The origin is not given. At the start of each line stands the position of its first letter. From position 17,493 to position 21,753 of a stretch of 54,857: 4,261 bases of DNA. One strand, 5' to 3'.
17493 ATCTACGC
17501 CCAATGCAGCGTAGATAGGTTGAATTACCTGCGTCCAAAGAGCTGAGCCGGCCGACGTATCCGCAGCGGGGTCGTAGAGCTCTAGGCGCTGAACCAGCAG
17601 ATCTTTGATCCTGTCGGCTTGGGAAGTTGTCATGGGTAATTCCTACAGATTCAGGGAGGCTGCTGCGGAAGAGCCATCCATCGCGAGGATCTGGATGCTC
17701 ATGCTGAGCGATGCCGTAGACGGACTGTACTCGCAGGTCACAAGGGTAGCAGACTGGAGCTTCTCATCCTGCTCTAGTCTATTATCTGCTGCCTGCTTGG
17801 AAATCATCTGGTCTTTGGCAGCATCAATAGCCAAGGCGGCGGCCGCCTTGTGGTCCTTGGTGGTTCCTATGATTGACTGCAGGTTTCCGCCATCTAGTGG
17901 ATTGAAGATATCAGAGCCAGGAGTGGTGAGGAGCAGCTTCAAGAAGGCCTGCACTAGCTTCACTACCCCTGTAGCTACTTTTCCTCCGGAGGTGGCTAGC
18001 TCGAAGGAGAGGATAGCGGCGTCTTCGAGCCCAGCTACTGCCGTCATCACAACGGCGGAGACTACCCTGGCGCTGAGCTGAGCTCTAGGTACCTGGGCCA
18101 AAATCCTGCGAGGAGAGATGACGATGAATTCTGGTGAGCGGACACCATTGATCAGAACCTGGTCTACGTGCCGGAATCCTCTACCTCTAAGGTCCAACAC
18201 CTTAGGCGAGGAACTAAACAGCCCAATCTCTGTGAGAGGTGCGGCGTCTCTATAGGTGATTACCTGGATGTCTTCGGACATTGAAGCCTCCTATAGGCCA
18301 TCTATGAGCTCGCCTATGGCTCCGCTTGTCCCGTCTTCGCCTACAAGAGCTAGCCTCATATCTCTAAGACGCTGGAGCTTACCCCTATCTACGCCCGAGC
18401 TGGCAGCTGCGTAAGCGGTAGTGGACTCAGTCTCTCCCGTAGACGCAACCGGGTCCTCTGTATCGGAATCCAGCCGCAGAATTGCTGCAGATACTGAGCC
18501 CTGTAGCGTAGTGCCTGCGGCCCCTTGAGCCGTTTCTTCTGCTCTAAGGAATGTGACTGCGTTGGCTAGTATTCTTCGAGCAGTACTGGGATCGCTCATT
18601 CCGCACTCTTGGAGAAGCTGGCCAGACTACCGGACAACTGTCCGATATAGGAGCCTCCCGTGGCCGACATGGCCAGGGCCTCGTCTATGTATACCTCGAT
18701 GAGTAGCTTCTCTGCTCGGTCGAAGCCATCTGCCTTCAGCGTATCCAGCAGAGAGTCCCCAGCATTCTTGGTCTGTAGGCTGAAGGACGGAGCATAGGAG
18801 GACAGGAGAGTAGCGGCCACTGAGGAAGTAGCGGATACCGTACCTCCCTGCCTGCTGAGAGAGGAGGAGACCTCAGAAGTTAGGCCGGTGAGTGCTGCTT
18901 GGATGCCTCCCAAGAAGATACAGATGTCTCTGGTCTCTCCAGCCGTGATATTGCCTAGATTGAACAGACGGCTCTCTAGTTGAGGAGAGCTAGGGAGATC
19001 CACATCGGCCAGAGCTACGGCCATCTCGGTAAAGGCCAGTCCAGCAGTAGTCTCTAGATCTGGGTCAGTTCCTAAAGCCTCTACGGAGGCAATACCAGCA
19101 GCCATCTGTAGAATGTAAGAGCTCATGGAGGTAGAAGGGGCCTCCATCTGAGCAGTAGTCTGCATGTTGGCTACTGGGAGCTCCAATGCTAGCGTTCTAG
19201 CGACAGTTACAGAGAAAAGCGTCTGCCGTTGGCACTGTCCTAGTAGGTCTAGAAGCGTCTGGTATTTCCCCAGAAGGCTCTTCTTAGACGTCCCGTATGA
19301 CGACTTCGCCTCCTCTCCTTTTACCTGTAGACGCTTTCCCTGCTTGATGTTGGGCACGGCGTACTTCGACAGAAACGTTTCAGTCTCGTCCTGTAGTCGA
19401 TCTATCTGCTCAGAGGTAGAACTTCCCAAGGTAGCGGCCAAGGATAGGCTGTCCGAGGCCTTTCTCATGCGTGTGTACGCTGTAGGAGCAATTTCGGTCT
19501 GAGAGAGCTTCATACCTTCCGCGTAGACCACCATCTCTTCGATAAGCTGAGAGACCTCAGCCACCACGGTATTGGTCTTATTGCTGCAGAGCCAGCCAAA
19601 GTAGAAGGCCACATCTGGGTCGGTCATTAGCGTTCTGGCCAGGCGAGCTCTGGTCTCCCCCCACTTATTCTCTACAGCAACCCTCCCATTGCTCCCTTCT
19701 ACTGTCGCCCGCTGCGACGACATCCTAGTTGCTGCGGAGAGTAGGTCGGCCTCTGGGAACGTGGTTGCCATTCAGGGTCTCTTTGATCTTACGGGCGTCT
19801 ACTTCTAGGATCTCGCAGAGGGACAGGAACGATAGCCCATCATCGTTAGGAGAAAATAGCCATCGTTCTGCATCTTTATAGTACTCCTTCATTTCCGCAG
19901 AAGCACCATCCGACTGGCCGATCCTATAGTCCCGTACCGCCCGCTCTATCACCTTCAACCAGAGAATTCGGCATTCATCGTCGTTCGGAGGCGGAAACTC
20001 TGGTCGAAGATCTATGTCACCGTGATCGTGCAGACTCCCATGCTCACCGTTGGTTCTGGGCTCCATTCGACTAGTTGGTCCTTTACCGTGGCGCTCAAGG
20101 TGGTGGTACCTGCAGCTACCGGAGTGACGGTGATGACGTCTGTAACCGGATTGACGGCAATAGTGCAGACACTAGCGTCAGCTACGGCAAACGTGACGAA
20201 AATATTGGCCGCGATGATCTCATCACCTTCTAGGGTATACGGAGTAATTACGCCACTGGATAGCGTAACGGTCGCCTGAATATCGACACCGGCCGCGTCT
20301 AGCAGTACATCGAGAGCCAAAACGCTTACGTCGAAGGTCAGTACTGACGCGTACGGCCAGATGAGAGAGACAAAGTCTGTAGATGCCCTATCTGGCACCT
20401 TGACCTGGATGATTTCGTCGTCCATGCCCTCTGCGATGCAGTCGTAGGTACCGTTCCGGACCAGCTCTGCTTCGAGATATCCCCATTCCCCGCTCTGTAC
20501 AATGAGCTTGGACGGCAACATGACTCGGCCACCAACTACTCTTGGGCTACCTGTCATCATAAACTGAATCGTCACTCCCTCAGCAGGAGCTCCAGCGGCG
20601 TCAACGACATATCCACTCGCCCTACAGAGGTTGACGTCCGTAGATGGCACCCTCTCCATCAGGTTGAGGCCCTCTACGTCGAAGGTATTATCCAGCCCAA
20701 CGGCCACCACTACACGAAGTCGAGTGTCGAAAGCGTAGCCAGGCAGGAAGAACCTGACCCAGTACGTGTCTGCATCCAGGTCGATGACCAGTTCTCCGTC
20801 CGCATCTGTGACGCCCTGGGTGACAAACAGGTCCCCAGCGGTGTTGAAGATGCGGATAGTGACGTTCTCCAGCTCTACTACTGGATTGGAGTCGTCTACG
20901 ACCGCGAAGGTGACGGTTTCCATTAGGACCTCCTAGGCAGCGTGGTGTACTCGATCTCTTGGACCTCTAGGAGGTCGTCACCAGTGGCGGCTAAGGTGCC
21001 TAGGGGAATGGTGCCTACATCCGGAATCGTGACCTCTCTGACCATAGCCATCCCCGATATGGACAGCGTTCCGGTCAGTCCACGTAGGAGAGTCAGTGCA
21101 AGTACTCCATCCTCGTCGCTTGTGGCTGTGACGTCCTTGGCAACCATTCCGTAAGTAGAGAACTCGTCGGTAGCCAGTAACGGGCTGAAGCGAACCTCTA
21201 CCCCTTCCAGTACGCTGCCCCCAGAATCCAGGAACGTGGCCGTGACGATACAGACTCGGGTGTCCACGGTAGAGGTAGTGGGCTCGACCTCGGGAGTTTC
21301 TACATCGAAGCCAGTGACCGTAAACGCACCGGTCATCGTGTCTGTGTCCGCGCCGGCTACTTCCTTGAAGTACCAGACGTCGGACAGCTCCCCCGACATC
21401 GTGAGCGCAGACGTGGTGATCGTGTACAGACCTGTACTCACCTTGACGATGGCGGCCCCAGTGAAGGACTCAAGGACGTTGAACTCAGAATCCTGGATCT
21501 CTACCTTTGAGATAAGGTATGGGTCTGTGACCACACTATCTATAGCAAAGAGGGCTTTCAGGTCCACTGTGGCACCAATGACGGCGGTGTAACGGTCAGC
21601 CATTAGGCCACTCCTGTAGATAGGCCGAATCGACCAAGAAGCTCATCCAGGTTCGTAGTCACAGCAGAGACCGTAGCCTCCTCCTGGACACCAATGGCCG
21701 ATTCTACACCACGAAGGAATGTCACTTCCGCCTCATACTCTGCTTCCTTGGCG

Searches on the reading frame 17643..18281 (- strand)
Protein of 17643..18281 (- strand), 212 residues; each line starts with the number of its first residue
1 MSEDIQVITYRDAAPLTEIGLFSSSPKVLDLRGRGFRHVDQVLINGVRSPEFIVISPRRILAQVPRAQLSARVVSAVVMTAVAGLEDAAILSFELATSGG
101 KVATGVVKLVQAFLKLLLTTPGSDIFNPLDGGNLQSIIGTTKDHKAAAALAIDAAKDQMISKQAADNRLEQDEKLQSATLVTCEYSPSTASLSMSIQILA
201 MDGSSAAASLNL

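Call 7: search_protein_families(library=phrogs, proteins=[window:17643-18281:-], max_evalue=0.01)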
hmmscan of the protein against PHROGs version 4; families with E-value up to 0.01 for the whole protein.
window:17643-18281:- (212 aa): 1 family
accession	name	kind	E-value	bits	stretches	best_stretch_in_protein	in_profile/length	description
phrog_975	-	tail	0.00025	21.2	1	101-202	129-219/238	baseplate protein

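Call 8: search_protein_families(library=pfam, proteins=[window:17643-18281:-], max_evalue=0.01)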
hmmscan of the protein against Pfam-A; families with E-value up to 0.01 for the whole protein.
window:17643-18281:- (212 aa): 0 families

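Call 87: search_solved_structures(query=A10, max_evalue=5, show_alignments=2)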
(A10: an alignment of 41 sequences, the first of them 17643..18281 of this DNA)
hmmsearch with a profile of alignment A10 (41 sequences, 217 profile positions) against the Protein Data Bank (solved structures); distinct sequences matched with E-value up to 5: 14.
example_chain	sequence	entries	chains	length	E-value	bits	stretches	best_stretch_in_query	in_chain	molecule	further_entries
9qgl_9A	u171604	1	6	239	0.0001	24.9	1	101-176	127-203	Photorhabdus luminescens subsp. laumondii TTO1 complete genome segment 6/17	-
6rao_H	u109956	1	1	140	0.0011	21.7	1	101-159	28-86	Afp9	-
5e7g_A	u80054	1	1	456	0.055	16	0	16-46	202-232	IPT/TIG domain-containing protein BACOVA_02650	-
9euf_L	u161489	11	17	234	0.15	14.7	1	99-142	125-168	Baseplate wedge subunit | ORF61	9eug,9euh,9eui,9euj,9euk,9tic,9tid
9f4a_AA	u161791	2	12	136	0.21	14.1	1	101-211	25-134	IraD/Gp25-like domain-containing protein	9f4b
6j0n_D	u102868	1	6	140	0.29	13.7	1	93-171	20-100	Pvc9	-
6u5b_a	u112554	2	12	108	0.34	13.5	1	102-156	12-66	Sheath Initiator PA0617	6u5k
9bds_A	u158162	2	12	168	0.42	13.2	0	170-200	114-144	Transcription attenuation protein MtrB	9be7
5d5y_B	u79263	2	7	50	0.75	12.3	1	149-189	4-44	Putative transcription factor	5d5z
9be8_A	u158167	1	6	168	1.1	11.8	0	171-200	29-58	Transcription attenuation protein MtrB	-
5lsr_A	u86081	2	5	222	1.2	11.7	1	132-191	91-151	CcmP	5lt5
4ht5_A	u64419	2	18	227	1.2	11.7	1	132-191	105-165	CO2 concentrating mechanism protein P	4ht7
5d60_A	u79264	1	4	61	1.3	11.6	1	149-189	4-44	Putative transcription factor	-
3orj_A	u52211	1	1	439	1.8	11.1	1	26-73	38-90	sugar-binding protein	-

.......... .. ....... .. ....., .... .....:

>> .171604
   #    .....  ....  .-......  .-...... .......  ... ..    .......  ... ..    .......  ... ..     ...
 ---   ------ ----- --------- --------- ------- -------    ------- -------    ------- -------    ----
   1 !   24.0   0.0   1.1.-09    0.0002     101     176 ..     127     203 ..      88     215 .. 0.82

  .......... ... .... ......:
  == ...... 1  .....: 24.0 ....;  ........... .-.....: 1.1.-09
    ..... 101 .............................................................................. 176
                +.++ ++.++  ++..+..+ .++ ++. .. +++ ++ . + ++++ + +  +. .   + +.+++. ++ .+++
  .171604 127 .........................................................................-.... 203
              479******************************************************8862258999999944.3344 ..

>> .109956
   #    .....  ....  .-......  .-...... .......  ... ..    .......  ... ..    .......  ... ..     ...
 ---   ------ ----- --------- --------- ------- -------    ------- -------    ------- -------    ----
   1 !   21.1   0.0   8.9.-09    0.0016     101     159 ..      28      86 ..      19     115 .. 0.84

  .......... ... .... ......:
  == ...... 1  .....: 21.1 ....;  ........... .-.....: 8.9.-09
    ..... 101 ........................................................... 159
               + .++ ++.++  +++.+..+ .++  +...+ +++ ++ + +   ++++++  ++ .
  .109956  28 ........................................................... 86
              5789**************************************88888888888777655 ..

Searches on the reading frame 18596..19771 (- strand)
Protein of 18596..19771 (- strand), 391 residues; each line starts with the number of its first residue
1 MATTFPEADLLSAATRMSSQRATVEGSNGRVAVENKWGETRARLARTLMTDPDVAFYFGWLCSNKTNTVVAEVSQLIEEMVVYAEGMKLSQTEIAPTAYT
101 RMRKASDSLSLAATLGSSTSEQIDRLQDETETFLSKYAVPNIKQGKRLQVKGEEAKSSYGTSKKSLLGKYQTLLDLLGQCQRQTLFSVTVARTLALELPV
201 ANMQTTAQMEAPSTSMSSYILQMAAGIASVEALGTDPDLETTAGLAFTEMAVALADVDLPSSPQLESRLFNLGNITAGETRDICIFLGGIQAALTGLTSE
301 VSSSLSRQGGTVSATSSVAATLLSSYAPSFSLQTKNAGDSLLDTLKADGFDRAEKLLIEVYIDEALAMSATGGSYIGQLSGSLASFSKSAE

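Call 7: search_protein_families(library=phrogs, proteins=[window:18596-19771:-], max_evalue=0.01)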
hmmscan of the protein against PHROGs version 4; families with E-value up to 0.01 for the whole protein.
window:18596-19771:- (391 aa): 0 families

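Call 8: search_protein_families(library=pfam, proteins=[window:18596-19771:-], max_evalue=0.01)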
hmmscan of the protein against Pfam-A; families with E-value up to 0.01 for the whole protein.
window:18596-19771:- (391 aa): 1 family
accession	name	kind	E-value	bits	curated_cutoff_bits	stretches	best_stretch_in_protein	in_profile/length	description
PF20145.4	ARMET_N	-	0.0074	17.1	26.9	0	254-307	16-69/96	ARMET, N-terminal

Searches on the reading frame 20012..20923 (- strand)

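Call 8: search_protein_families(library=pfam, proteins=[window:20012-20923:-], max_evalue=0.01)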
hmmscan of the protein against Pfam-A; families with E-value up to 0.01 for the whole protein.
window:20012-20923:- (303 aa): 2 families
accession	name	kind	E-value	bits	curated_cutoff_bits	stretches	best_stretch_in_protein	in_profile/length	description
PF13620.12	CarboxypepD_reg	-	1.4e-07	32.2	32.3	1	8-83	6-79/82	Carboxypeptidase regulatory-like domain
PF02369.22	Big_1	-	0.00059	20.3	34.9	0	3-49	20-66/93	Bacterial Ig-like domain (group 1)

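Call 22: search_protein_families(library=phrogs, proteins=[window:20012-20923:-], max_evalue=0.01)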
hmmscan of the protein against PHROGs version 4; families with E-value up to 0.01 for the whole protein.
window:20012-20923:- (303 aa): 0 families

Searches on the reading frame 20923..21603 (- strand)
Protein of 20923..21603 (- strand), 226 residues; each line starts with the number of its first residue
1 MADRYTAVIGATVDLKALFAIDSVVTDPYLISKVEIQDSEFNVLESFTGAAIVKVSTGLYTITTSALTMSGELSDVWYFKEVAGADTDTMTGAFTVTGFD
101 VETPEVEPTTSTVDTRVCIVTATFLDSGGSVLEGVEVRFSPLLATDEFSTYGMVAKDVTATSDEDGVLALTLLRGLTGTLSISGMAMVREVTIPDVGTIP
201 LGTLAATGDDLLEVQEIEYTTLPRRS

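Call 8: search_protein_families(library=pfam, proteins=[window:20923-21603:-], max_evalue=0.01)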
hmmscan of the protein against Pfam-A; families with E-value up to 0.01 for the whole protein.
window:20923-21603:- (226 aa): 1 family
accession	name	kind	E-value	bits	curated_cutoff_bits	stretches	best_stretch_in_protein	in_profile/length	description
PF02369.22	Big_1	-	0.0054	17.2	34.9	0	117-182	18-76/93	Bacterial Ig-like domain (group 1)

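Call 22: search_protein_families(library=phrogs, proteins=[window:20923-21603:-], max_evalue=0.01)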
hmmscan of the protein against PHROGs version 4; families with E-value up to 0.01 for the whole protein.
window:20923-21603:- (226 aa): 0 families
